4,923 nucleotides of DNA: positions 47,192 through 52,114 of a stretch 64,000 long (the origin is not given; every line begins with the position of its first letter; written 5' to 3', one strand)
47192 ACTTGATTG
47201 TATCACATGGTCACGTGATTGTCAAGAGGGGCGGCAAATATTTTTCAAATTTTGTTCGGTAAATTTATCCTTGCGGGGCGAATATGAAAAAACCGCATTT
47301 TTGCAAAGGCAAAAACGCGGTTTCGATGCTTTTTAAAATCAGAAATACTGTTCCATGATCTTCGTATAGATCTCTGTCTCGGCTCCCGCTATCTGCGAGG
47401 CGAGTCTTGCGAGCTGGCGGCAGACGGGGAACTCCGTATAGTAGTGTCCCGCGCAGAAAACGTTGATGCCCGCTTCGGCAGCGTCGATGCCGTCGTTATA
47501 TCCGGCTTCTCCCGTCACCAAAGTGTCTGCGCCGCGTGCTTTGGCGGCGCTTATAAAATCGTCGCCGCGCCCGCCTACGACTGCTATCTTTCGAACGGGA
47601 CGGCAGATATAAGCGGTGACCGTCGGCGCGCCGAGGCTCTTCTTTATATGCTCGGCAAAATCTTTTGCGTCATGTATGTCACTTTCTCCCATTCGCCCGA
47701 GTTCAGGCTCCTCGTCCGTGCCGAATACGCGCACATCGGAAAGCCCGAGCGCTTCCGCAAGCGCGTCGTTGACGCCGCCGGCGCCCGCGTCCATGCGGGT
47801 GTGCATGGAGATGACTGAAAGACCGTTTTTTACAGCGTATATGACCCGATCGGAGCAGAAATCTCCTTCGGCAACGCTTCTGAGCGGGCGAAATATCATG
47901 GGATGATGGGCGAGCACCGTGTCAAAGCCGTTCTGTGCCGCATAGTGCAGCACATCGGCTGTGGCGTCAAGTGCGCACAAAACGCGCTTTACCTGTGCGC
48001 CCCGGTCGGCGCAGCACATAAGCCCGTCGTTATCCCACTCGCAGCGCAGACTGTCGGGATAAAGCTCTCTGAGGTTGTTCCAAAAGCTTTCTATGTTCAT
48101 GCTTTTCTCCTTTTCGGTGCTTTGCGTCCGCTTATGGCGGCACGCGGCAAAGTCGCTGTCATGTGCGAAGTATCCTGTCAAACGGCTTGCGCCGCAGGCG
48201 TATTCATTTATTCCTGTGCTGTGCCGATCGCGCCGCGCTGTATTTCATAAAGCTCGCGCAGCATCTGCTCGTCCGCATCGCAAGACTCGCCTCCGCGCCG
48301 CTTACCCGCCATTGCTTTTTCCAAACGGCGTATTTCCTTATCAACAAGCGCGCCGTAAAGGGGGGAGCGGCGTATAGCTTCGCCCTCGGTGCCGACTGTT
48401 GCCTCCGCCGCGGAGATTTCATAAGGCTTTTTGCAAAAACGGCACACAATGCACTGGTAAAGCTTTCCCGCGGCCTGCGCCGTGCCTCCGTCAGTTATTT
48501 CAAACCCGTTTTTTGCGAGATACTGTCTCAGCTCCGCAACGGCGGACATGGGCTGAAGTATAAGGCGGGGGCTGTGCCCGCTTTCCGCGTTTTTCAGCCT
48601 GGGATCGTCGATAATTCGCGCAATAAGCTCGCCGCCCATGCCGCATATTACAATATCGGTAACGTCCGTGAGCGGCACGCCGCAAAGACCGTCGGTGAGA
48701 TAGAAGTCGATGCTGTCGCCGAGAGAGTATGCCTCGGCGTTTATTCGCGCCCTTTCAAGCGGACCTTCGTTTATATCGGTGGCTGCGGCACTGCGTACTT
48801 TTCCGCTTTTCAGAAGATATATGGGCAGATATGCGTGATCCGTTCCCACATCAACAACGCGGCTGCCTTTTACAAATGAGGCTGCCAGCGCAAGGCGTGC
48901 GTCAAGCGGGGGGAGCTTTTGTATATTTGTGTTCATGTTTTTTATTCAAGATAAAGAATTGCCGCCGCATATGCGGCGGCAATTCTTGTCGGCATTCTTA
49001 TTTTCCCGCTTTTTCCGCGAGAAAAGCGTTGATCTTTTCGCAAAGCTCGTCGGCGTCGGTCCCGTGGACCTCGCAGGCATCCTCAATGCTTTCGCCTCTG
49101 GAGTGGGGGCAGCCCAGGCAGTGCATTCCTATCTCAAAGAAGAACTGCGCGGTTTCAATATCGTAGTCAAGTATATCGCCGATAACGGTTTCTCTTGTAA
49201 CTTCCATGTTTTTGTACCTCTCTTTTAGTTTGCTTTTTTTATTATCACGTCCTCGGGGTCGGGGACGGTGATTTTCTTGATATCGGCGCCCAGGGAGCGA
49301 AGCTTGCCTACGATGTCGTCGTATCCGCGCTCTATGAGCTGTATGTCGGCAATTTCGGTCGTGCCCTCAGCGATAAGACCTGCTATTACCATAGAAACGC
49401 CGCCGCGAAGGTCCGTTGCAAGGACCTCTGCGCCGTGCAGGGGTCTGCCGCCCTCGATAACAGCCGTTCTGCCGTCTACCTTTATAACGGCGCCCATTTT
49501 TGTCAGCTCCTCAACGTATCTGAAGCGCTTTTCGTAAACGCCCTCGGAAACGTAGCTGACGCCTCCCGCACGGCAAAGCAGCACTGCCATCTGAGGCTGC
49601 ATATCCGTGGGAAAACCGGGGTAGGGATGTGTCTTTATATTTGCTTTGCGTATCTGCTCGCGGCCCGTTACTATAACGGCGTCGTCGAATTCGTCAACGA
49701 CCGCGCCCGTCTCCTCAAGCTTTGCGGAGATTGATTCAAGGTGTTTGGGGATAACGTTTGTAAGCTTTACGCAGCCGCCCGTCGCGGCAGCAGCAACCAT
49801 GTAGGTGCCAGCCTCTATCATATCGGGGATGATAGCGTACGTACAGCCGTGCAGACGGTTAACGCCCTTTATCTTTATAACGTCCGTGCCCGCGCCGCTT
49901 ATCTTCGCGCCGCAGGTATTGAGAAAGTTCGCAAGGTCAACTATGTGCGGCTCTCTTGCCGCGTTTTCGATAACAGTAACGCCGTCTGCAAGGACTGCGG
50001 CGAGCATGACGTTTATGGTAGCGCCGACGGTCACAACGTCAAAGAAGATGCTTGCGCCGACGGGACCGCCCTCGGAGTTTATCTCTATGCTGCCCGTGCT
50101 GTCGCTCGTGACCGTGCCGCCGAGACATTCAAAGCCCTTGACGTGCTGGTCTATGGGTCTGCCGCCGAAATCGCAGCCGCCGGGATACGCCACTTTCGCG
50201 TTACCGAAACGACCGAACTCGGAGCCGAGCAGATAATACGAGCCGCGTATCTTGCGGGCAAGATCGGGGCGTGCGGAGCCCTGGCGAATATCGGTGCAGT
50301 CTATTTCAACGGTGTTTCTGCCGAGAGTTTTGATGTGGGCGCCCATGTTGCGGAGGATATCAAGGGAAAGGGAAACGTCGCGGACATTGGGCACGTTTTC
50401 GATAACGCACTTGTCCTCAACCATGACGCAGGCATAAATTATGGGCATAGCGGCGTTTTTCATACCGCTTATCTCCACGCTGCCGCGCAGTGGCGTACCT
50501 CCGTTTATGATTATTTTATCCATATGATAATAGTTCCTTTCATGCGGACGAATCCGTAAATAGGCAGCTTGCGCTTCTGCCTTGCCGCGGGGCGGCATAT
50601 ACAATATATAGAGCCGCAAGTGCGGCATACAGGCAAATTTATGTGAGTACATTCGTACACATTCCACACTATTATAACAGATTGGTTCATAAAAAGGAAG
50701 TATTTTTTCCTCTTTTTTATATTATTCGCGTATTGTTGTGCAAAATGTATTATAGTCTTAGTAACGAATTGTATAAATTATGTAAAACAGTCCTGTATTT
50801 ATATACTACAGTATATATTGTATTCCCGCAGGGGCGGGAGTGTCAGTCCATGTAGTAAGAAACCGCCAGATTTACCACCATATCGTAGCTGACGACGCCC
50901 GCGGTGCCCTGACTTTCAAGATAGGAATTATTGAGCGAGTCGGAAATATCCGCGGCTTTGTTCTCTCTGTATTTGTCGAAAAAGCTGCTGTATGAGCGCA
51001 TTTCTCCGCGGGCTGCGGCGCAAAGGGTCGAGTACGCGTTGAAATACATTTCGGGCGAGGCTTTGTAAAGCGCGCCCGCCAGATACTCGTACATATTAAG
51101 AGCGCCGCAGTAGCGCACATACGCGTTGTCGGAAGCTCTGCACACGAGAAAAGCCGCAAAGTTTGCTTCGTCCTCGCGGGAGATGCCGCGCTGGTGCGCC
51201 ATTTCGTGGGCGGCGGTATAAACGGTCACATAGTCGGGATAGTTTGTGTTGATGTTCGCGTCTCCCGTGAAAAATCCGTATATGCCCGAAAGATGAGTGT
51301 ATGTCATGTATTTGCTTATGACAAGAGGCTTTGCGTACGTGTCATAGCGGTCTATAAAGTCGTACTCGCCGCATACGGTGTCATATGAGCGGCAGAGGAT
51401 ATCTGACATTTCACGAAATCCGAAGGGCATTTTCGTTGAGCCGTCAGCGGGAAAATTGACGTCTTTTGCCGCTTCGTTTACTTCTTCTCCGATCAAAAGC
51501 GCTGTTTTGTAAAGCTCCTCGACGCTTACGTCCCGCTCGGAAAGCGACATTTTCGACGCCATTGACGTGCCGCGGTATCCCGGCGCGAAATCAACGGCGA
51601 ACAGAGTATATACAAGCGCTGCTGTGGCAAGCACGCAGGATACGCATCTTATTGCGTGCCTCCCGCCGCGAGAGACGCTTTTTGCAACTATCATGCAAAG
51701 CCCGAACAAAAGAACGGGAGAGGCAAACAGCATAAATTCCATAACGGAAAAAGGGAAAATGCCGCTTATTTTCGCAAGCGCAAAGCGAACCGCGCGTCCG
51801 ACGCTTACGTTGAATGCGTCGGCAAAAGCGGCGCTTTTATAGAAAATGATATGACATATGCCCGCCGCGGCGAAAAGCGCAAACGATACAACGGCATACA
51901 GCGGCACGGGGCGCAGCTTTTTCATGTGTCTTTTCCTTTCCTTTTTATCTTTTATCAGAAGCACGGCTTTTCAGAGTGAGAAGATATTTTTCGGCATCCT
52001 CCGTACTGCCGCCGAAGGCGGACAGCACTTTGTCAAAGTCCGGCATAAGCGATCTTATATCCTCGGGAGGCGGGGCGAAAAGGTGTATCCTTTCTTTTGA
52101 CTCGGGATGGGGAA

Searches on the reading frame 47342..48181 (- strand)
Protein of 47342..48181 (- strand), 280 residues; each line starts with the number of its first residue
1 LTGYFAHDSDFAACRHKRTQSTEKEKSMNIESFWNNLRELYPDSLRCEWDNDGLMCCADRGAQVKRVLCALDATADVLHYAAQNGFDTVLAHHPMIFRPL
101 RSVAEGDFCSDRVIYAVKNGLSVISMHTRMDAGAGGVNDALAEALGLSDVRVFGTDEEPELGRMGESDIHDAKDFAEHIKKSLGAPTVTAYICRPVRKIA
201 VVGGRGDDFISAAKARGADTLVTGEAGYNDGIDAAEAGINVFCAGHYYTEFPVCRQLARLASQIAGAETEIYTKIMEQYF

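Call 72: search_protein_families(library=pfam, proteins=[window:47342-48181:-], max_evalue=0.001)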
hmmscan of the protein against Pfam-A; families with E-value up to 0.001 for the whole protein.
window:47342-48181:- (280 aa): 1 family
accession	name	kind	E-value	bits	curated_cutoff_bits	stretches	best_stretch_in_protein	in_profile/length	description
PF01784.24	DUF34_NIF3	-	3.6e-61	207.5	23.4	1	28-266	1-241/256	Duf34/NIF3 (NGG1p interacting factor 3)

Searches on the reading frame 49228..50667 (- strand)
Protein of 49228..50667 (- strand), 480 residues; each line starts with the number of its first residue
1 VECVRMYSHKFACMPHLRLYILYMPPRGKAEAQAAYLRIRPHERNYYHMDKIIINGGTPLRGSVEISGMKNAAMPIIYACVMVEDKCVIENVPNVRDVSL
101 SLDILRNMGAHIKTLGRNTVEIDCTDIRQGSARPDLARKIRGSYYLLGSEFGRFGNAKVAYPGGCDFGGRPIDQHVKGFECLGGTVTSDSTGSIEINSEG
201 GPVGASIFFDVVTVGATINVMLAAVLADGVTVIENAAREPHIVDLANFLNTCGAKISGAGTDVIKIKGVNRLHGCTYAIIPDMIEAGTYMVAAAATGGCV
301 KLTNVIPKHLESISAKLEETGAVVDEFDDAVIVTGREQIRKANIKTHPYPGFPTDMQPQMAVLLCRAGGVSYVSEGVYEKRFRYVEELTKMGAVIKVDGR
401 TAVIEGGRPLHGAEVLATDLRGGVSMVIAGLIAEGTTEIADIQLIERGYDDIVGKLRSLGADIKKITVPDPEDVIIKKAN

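Call 86: search_protein_families(library=pfam, proteins=[window:49228-50667:-], max_evalue=0.001)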
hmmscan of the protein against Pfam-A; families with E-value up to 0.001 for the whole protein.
window:49228-50667:- (480 aa): 1 family
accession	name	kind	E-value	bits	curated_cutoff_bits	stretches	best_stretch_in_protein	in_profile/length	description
PF00275.25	EPSP_synthase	-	6.3e-91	305.6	22.8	1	55-456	2-417/417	EPSP synthase (3-phosphoshikimate 1-carboxyvinyltransferase)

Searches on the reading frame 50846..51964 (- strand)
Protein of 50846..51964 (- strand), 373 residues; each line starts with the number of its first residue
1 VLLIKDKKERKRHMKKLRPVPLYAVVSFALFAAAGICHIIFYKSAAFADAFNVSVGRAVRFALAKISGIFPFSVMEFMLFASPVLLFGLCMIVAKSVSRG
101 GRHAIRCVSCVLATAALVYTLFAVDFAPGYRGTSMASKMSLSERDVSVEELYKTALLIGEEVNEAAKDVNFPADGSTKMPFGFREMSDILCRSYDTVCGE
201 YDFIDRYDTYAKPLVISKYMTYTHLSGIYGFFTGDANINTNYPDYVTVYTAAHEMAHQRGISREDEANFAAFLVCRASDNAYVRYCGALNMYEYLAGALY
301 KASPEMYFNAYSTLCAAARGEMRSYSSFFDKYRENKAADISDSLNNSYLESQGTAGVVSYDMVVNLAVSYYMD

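Call 86: search_protein_families(library=pfam, proteins=[window:50846-51964:-], max_evalue=0.001)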
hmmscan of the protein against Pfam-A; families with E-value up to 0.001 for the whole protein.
window:50846-51964:- (373 aa): 1 family
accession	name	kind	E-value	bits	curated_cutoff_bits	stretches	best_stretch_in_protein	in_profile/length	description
PF12725.13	DUF3810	-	3.9e-75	253.6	28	1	58-368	8-311/311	Protein of unknown function (DUF3810)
